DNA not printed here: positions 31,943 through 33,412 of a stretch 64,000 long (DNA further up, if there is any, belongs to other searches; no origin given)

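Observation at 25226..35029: Mrp-linked group-4 [NiFe] hydrogenase with two antiporter-like subunits and a non-canonical gene order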

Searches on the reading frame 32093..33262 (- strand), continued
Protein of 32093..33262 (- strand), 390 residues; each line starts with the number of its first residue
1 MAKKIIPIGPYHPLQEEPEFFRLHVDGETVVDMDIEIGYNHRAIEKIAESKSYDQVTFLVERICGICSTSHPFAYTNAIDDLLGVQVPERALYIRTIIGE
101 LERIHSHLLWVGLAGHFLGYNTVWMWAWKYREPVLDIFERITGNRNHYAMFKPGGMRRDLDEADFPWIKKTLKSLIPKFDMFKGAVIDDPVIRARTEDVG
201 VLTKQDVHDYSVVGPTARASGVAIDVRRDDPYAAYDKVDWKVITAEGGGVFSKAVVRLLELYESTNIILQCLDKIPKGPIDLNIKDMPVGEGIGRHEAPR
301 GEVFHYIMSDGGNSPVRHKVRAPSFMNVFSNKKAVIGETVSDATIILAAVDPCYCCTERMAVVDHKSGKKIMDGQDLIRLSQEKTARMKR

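Call 58: find_encoding_contigs(protein=P0124, flank=10000, max_places=1)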
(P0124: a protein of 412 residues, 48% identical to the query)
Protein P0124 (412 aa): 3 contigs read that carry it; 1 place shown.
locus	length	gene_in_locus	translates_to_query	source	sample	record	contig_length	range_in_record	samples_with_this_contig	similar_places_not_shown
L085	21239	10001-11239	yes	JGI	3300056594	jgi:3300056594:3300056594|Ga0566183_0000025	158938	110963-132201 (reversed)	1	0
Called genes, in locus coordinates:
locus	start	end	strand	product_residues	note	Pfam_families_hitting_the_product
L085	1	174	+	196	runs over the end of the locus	PF02508:Rnf-Nqr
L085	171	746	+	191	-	PF02508:Rnf-Nqr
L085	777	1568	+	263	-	PF04060:FeS, PF13237:Fer4_10 (faint), PF13187:Fer4_9 (weak), PF00037:Fer4, PF12797:Fer4_2 (weak), PF12837:Fer4_6 (weak), PF14697:Fer4_21 (weak), PF12838:Fer4_7 (weak), +1 more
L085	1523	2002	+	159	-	PF04246:RseC_MucC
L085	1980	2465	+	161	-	PF02915:Rubrerythrin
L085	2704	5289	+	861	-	-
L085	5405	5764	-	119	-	-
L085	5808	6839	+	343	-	PF13187:Fer4_9 (faint), PF13237:Fer4_10 (faint), PF00037:Fer4 (faint), PF17179:Fer4_22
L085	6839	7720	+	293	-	PF00970:FAD_binding_6 (weak), PF10418:DHODB_Fe-S_bind (weak)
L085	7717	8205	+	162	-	PF13247:Fer4_11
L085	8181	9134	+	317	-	PF00146:NADHdh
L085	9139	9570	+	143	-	PF01058:Oxidored_q6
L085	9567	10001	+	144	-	PF00329:Complex1_30kDa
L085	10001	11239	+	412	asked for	PF00374:NiFeSe_Hases, PF00346:Complex1_49kDa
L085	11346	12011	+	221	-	PF12837:Fer4_6 (weak), PF12838:Fer4_7, PF13237:Fer4_10 (weak), PF00037:Fer4, PF13183:Fer4_8 (weak), PF13187:Fer4_9 (weak)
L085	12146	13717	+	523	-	PF00370:FGGY_N, PF02782:FGGY_C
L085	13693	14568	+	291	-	PF00561:Abhydrolase_1, PF12146:Hydrolase_4 (weak), PF12697:Abhydrolase_6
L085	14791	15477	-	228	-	PF24784:Temptin_C, PF13860:FlgD_ig (weak)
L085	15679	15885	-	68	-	-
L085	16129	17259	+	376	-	PF03687:UPF0164 (weak), PF19572:PorV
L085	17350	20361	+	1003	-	PF13517:FG-GAP_3 (weak), PF18962:Por_Secre_tail (weak)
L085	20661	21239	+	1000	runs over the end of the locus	PF26550:Tricorn_2nd (weak), PF07676:PD40 (weak), PF26549:Tricorn_N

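Call 59: find_encoding_contigs(protein=P0126, flank=10000, max_places=1)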
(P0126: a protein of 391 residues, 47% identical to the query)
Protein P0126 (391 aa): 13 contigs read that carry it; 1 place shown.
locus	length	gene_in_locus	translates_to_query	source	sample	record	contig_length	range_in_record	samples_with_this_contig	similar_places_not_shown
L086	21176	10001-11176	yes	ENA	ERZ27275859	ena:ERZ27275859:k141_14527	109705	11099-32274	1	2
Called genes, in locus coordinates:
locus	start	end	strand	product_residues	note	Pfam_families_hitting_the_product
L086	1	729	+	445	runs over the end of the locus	PF18195:GatD_N, PF00710:Asparaginase, PF17763:Asparaginase_C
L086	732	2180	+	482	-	PF02934:GatB_N, PF02637:GatB_Yqey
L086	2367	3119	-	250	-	-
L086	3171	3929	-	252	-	-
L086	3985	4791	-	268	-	-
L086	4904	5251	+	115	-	-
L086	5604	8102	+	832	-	PF02463:SMC_N, PF13175:AAA_15, PF13476:AAA_23, PF06470:SMC_hinge, PF13304:AAA_21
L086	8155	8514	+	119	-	PF03479:PCC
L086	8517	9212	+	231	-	PF02616:SMC_ScpA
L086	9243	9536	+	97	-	PF00329:Complex1_30kDa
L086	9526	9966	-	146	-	PF01750:HycI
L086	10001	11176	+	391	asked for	PF00374:NiFeSe_Hases, PF00346:Complex1_49kDa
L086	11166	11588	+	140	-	PF01058:Oxidored_q6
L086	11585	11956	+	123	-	PF00037:Fer4, PF13237:Fer4_10, PF14697:Fer4_21 (weak), PF13183:Fer4_8, PF12838:Fer4_7, PF13187:Fer4_9, PF13534:Fer4_17, PF00037:Fer4, +5 more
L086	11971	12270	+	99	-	PF00507:Oxidored_q4 (weak)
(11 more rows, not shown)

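Call 61: find_encoding_contigs(protein=P0127, flank=10000, max_places=1)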
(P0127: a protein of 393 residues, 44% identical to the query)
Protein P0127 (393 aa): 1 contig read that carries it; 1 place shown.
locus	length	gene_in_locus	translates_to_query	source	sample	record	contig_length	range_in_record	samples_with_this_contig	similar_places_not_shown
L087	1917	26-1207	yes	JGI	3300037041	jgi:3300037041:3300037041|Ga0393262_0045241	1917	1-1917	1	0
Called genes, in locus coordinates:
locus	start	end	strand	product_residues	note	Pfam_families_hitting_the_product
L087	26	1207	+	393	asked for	PF00374:NiFeSe_Hases, PF00346:Complex1_49kDa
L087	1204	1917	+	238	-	?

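Call 62: find_encoding_contigs(protein=P0128, flank=10000, max_places=1)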
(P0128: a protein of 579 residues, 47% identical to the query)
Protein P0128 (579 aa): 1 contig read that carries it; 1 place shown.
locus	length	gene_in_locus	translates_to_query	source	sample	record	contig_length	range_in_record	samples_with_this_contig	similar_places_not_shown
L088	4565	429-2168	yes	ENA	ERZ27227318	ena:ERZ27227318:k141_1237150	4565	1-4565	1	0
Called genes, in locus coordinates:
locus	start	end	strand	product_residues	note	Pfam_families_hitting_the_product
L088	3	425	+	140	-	?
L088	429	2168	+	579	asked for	PF00329:Complex1_30kDa, PF00374:NiFeSe_Hases, PF00346:Complex1_49kDa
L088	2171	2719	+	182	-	PF12837:Fer4_6 (weak), PF13237:Fer4_10, PF14697:Fer4_21, PF12838:Fer4_7, PF13187:Fer4_9 (weak), PF00037:Fer4 (weak)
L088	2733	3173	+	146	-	PF01058:Oxidored_q6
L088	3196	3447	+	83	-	-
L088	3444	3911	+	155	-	PF00037:Fer4 (faint), PF12797:Fer4_2 (faint), PF12837:Fer4_6 (faint), PF13237:Fer4_10 (faint), PF13187:Fer4_9 (faint), PF13247:Fer4_11, PF14697:Fer4_21 (weak), PF12838:Fer4_7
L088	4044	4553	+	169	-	-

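Call 63: find_encoding_contigs(protein=P0129, flank=10000, max_places=1)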
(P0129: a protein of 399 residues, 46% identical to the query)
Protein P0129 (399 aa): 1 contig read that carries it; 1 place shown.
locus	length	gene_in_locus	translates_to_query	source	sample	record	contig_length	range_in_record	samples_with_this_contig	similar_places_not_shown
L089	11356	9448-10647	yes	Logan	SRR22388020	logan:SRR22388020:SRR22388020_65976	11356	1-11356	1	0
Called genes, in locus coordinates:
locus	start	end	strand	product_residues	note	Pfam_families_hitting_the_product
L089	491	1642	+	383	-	PF00682:HMGL-like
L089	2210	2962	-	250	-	PF00924:MS_channel_2nd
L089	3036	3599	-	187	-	PF01988:VIT1 (weak)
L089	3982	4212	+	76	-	-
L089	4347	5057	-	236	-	PF00483:NTP_transferase, PF12804:NTP_transf_3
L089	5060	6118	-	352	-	PF01658:Inos-1-P_synth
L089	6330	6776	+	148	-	PF13404:HTH_AsnC-type, PF13412:HTH_24, PF01047:MarR (faint), PF09339:HTH_IclR (faint), PF01037:AsnC_trans_reg (weak)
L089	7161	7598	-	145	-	-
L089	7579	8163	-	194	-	PF00924:MS_channel_2nd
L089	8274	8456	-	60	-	PF07411:DUF1508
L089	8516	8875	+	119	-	PF01741:MscL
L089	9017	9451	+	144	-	PF01058:Oxidored_q6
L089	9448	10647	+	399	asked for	PF00374:NiFeSe_Hases, PF00346:Complex1_49kDa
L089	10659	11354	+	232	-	?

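Call 71: find_encoding_contigs(protein=P0182, flank=9000, max_places=1)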
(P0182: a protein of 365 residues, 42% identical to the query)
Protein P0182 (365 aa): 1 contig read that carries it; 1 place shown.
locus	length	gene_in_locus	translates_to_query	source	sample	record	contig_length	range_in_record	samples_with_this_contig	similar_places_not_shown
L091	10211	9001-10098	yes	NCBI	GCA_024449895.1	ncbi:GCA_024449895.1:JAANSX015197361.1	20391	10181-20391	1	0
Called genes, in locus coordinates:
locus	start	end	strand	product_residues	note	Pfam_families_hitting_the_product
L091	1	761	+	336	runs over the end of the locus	PF02463:SMC_N (faint), PF00005:ABC_tran, PF13304:AAA_21 (weak), PF03459:TOBE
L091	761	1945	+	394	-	PF03453:MoeA_N, PF00994:MoCF_biosynth, PF03454:MoeA_C (weak)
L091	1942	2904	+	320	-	PF04055:Radical_SAM, PF13353:Fer4_12 (weak), PF06463:Mob_synth_C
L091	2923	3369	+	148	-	PF01967:MoaC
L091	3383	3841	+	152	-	PF03473:MOSC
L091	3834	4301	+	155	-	PF00994:MoCF_biosynth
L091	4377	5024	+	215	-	PF06971:Put_DNA-bind_N, PF02629:CoA_binding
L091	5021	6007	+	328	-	PF13187:Fer4_9 (faint), PF13534:Fer4_17 (faint), PF13237:Fer4_10 (faint), PF17179:Fer4_22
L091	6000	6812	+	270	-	PF00970:FAD_binding_6 (weak), PF10418:DHODB_Fe-S_bind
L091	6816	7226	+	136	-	PF00037:Fer4 (faint), PF13187:Fer4_9 (faint), PF12800:Fer4_4 (faint), PF12838:Fer4_7 (weak)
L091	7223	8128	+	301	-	PF00146:NADHdh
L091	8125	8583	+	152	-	PF01058:Oxidored_q6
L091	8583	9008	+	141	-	PF00329:Complex1_30kDa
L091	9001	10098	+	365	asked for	PF00374:NiFeSe_Hases, PF00346:Complex1_49kDa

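Call 72: find_encoding_contigs(protein=P0144, flank=9000, max_places=1)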
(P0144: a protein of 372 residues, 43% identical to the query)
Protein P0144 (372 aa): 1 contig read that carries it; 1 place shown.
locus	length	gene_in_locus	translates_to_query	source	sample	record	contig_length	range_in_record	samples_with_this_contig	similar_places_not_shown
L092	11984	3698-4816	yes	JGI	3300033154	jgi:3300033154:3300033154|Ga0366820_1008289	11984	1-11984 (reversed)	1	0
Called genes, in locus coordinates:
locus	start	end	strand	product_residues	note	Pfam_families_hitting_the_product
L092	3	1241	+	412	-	?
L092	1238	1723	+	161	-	PF12797:Fer4_2 (faint), PF12837:Fer4_6 (faint), PF13237:Fer4_10 (weak), PF13247:Fer4_11, PF12838:Fer4_7 (weak), PF13187:Fer4_9 (weak), PF00037:Fer4 (weak), PF13237:Fer4_10 (weak), +3 more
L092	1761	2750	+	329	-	PF00146:NADHdh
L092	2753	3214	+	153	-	PF01058:Oxidored_q6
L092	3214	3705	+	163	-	PF00329:Complex1_30kDa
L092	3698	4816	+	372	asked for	PF00346:Complex1_49kDa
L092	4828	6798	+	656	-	PF00361:Proton_antipo_M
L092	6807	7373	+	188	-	PF13244:MbhD (weak)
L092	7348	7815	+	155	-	PF04039:MnhB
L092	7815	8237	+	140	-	PF00420:Oxidored_q2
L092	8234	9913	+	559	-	PF00361:Proton_antipo_M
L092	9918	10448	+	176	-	PF01899:MNHE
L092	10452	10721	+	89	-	PF04066:MrpF_PhaF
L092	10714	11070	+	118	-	PF03334:PhaG_MnhG_YufB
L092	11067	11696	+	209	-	PF13534:Fer4_17 (faint), PF13187:Fer4_9, PF13237:Fer4_10, PF14697:Fer4_21, PF00037:Fer4 (weak), PF12838:Fer4_7, PF13183:Fer4_8 (weak), PF00037:Fer4 (weak), +6 more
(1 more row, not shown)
